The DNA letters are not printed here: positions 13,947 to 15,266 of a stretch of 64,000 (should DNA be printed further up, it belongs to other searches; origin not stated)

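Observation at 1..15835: Complete-looking polyprenyl-phosphate-sugar glycosylation locus (2x Dpm1-like GT2, kinase plus nucleotidyltransferase, four GT-C modules) with no obvious acceptor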

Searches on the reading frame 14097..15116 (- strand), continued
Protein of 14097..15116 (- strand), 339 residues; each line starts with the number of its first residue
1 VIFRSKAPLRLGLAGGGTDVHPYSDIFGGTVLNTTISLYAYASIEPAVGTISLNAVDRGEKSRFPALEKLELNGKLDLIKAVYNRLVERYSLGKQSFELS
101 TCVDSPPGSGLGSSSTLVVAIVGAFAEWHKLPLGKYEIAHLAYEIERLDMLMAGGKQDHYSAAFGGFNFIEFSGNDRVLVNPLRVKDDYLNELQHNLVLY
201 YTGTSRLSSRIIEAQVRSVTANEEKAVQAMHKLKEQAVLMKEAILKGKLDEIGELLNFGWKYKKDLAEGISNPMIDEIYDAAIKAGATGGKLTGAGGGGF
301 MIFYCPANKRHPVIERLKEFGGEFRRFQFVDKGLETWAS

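Call 96: search_protein_families(library=ncbifam, proteins=[L060:7890-8840:+, L060:8840-9976:+, L060:11619-12317:+, L060:10001-11026:+], max_evalue=0.00001)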
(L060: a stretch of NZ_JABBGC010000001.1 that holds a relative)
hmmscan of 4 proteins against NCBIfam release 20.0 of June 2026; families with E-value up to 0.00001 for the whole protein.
L060:7890-8840:+ (316 aa): 18 families
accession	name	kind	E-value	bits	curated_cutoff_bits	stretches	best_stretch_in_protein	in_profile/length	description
NF007986.1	PRK10714.1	equivalog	1.3e-54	185.4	529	1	2-297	7-295/316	undecaprenyl-phosphate 4-deoxy-4-formamido-L-arabinose transferase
NF047588.1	GlcsyltransPgfSStrep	equivalog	6.2e-40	137.3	500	1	1-297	1-289/308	glycosyltransferase PgfS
TIGR04182.1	glyco_TIGR04182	equivalog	4.6e-18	65.6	325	1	3-300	2-287/293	S-layer glycoprotein N-glycosyltransferase AglJ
NF007482.0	PRK10073.1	equivalog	4.7e-17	62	423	1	2-171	7-171/334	glycosyltransferase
TIGR03937.1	PgaC_IcaA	equivalog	1.3e-14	54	422.3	1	2-94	46-135/407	poly-beta-1,6-N-acetyl-D-glucosamine synthase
NF041391.1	DPhHxTase_Halo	equivalog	1.1e-13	50.6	375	1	11-169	5-154/213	dolichyl-phosphate hexose transferase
NF041875.1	EPS_EpsD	equivalog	2.6e-12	46.8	370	1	3-104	1-99/325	exopolysaccharide biosynthesis glycosyltransferase EpsD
TIGR04283.1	glyco_like_mftF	equivalog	1e-11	44.9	182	1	3-111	1-99/221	TIGR04283 family arsenosugar biosynthesis glycosyltransferase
TIGR03965.1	mycofact_glyco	equivalog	3.1e-11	42.8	280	1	2-113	75-183/467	mycofactocin biosynthesis glycosyltransferase MftF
NF010496.0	PRK13915.1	equivalog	1.4e-10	40.7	262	1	2-117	32-151/307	glucosyl-3-phosphoglycerate synthase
NF045692.1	OglycostaseCruG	equivalog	1.1e-09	37.8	600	1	2-118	42-161/386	2'-O-glycosyltransferase CruG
NF047683.1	TeichurnBiosyTuaG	equivalog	5.5e-09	36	400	1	3-105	8-107/252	teichuronic acid biosynthesis protein TuaG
TIGR03111.1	glyc2_xrt_Gpos1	hypoth_equivalog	7.1e-08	31.7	363.95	1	2-102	50-149/439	TIGR03111 family XrtG-associated glycosyltransferase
TIGR03469.1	HpnB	hypoth_equivalog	1.3e-07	31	379.25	1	3-128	46-179/386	hopene-associated glycosyltransferase HpnB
NF038302.1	EPS_HpsE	equivalog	4.1e-07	29.3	300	1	1-103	1-105/307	hormogonium polysaccharide biosynthesis glycosyltransferase HpsE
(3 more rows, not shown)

L060:8840-9976:+ (378 aa): 15 families
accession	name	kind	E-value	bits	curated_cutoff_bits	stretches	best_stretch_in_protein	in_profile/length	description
TIGR03449.1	mycothiol_MshA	equivalog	2.3e-17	63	462.5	1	186-374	203-398/406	D-inositol-3-phosphate glycosyltransferase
NF012028.0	PRK15484.1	subfamily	6.8e-16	58.3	618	1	175-371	165-370/380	lipopolysaccharide N-acetylglucosaminyltransferase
NF053787.1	GlcN_PG_synth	equivalog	8.7e-12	44.5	480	1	189-371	183-351/361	N-acetylglucosaminyl phosphatidylglycerol synthase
NF041876.1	EPS_EpsE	equivalog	3.5e-11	43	400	1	207-355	218-370/389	exopolysaccharide biosynthesis GT4 family glycosyltransferase EpsE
NF038295.1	EPS_HpsP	equivalog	9.6e-11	41.3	550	1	189-372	193-380/388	hormogonium polysaccharide biosynthesis glycosyltransferase HpsP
TIGR04157.1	glyco_rSAM_CFB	subfamily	1.4e-10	40.8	400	1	144-342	164-361/406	TIGR04157 family glycosyltransferase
TIGR02149.1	glgA_Coryne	subfamily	5.1e-10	39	302.4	1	148-372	143-383/391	glycogen synthase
TIGR04063.1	stp3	hypoth_equivalog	5.3e-10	38.7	442.05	1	170-365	179-381/397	TIGR04063 family PEP-CTERM/XrtA system glycosyltransferase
TIGR03999.1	thiol_BshA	equivalog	7.6e-10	38.3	273.7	1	142-364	137-358/375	N-acetyl-alpha-D-glucosaminyl L-malate synthase BshA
NF047684.1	TeichurnBiosyTuaC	equivalog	2.1e-09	36.8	550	1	187-369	203-379/391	teichuronic acid biosynthesis protein TuaC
TIGR02095.1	glgA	subfamily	7.7e-08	31.4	328.45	1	189-371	278-469/477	glycogen/starch synthase, ADP-glucose type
TIGR04047.1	MSMEG_0565_glyc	hypoth_equivalog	1e-07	31.4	259.85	1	151-371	140-366/373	MSMEG_0565 family glycosyltransferase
NF001901.0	PRK00654.1-5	equivalog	3.2e-06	25.9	649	1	213-367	326-479/502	glycogen synthase GlgA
TIGR03088.1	stp2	hypoth_equivalog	3.8e-06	26.2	409.05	1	203-372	194-366/374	TIGR03088 family PEP-CTERM/XrtA system glycosyltransferase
NF041010.1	glycosy_Agl16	equivalog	4.6e-06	25.7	575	1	113-375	97-347/352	glycosylation protein Agl16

L060:11619-12317:+ (232 aa): 27 families (the best 25 are shown)
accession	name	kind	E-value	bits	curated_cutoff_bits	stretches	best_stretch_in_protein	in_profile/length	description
NF049965.1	GlMnHpPGnyltfHddC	equivalog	5.9e-70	235.3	300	1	3-226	1-218/221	D-glycero-D-manno-heptose 1-phosphate guanosyltransferase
NF052502.1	man1P_GTase_Rv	exception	1.3e-36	126.2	440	1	3-226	1-227/352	mannose-1-phosphate guanylyltransferase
TIGR03992.1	Arch_glmU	subfamily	1.7e-28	99.6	292.1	1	3-225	1-223/393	bifunctional sugar-1-phosphate nucleotidylyltransferase/acetyltransferase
NF045761.1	NAMPUrTaseMurU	equivalog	3.8e-25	89.1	250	1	3-222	1-220/226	N-acetylmuramate alpha-1-phosphate uridylyltransferase MurU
TIGR02623.1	G1P_cyt_trans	equivalog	1.1e-24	87.3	300.25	2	64-214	84-230/255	glucose-1-phosphate cytidylyltransferase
NF041313.1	UDPGP_AglF_Halo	equivalog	9.2e-21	74.3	400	1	3-225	1-230/234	UTP--glucose-1-phosphate uridylyltransferase AglF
TIGR01173.1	glmU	equivalog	8.5e-17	61.1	366.85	1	3-181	1-179/452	bifunctional UDP-N-acetylglucosamine diphosphorylase/glucosamine-1-phosphate N-acetyltransferase GlmU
NF045697.1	MurNAcPUrMurU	equivalog_domain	8.9e-16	58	370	1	6-227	1-226/229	N-acetylmuramate alpha-1-phosphate uridylyltransferase MurU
NF010935.0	PRK14355.1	equivalog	5.6e-15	54.9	718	1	4-181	5-185/459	bifunctional UDP-N-acetylglucosamine diphosphorylase/glucosamine-1-phosphate N-acetyltransferase GlmU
NF010933.0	PRK14353.1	equivalog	4.6e-14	51.9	505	1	3-163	6-163/453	bifunctional UDP-N-acetylglucosamine diphosphorylase/glucosamine-1-phosphate N-acetyltransferase GlmU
TIGR01208.1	rmlA_long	equivalog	6.3e-14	51.6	320.25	1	5-160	2-159/353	glucose-1-phosphate thymidylyltransferase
NF041173.1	Sug_nt_acttase_Thmprot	equivalog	2.5e-13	49.7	600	1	3-219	1-217/405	bifunctional sugar-1-phosphate nucleotidylyltransferase/acetyltransferase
NF010934.1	PRK14354.1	equivalog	1.3e-12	47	450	1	5-164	2-157/447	bifunctional UDP-N-acetylglucosamine diphosphorylase/glucosamine-1-phosphate N-acetyltransferase GlmU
NF010940.0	PRK14360.1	equivalog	7.6e-12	44.5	602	1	6-175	5-177/452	bifunctional UDP-N-acetylglucosamine diphosphorylase/glucosamine-1-phosphate N-acetyltransferase GlmU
NF010932.0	PRK14352.1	equivalog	3.7e-11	42.4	611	1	4-180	8-189/488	bifunctional UDP-N-acetylglucosamine diphosphorylase/glucosamine-1-phosphate N-acetyltransferase GlmU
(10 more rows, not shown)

L060:10001-11026:+ (341 aa): 12 families
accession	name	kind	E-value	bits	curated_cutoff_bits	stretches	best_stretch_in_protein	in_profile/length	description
NF049969.1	GlMnHpPKinHddA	equivalog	4e-124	414.5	600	1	1-341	1-338/338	D-glycero-D-manno-heptose 7-phosphate kinase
NF009948.0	PRK13412.1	equivalog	3.3e-36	124.4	721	1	97-304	725-932/974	bifunctional fucokinase/fucose-1-phosphate guanylyltransferase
NF003036.0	PRK03926.1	equivalog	3.7e-26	91.9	403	1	26-337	19-297/302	mevalonate kinase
TIGR00549.1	mevalon_kin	equivalog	2.8e-23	82.8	163.05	1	73-305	58-275/276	mevalonate kinase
NF003006.0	PRK03817.1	equivalog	8.4e-19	67.7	443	1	4-210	3-194/352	galactokinase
TIGR00191.1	thrB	equivalog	1.1e-13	50.7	168.25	1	55-329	38-287/304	homoserine kinase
NF001816.0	PRK00555.1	equivalog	1.5e-12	47.2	509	0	221-320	238-337/363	galactokinase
NF003705.0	PRK05322.1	equivalog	4.1e-12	45.5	385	1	7-168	24-182/388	galactokinase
TIGR00131.1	gal_kin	equivalog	5.3e-10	38.8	226.65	0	6-170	21-182/388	galactokinase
NF002288.1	PRK01212.1-4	equivalog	3.1e-08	33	194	1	62-305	42-265/303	homoserine kinase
NF003472.0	PRK05101.1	equivalog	3.8e-08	32.7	499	0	6-167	24-181/382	galactokinase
NF040957.1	Arch_PMK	equivalog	4.8e-07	29.6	500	1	57-304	35-284/316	phosphomevalonate kinase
